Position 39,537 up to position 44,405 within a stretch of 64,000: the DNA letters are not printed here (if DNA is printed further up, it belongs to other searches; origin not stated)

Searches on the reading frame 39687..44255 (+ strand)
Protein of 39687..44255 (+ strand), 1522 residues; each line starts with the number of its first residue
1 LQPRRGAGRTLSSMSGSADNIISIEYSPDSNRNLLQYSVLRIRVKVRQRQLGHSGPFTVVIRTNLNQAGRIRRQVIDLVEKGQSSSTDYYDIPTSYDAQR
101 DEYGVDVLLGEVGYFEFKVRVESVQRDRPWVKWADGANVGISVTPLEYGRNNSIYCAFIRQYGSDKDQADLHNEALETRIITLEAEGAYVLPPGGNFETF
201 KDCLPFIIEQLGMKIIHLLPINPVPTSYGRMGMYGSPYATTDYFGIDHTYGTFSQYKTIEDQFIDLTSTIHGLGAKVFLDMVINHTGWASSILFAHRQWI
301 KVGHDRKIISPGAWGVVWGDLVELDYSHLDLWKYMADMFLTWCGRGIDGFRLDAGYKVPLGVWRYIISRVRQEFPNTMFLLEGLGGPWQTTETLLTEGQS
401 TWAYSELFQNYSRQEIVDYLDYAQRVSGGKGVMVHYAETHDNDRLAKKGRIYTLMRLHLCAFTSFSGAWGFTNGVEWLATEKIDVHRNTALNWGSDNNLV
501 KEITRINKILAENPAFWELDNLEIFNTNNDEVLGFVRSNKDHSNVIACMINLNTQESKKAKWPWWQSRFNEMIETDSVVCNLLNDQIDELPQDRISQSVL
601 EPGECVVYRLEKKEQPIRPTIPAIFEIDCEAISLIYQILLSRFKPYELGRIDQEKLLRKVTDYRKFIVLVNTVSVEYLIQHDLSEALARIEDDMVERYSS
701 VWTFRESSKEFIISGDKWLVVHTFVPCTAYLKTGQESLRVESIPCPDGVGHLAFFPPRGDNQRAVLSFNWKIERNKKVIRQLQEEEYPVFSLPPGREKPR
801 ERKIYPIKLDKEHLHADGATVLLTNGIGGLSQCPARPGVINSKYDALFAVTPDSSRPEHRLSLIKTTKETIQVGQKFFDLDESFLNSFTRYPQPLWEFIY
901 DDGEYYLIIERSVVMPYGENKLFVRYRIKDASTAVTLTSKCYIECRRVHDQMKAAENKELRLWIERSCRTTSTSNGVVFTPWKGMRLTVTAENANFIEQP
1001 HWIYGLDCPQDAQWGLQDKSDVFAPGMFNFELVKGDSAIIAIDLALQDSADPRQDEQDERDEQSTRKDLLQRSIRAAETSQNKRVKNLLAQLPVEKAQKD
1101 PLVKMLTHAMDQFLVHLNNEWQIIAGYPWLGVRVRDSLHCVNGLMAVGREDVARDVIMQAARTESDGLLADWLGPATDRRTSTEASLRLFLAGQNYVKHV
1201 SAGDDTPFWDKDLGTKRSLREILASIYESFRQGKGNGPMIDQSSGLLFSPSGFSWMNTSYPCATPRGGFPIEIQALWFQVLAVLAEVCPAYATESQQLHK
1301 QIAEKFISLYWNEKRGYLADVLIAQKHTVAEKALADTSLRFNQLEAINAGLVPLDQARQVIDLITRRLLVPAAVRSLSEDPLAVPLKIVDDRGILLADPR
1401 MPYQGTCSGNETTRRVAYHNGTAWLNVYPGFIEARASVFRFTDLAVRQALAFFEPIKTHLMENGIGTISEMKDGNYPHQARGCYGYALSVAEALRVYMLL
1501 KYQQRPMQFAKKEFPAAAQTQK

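Call 74: search_protein_families(library=pfam, proteins=[window:39687-44255:+], max_evalue=0.0001)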
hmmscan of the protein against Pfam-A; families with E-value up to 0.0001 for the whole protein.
window:39687-44255:+ (1522 aa): 4 families
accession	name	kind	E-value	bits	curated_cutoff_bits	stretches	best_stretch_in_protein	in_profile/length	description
PF06202.20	GDE_C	-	1.6e-43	149.5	21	1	1110-1495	3-367/367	Amylo-alpha-1,6-glucosidase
PF12439.13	GDE_N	-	3.9e-27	95.6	27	1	821-1038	3-218/219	Glycogen debranching enzyme N terminal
PF00128.31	Alpha-amylase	-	7.3e-13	49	22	1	201-288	22-94/446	Alpha amylase, catalytic domain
PF14701.12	hDGE_amylase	-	5e-07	29.6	27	0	316-376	373-437/439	Glycogen debranching enzyme, glucanotransferase domain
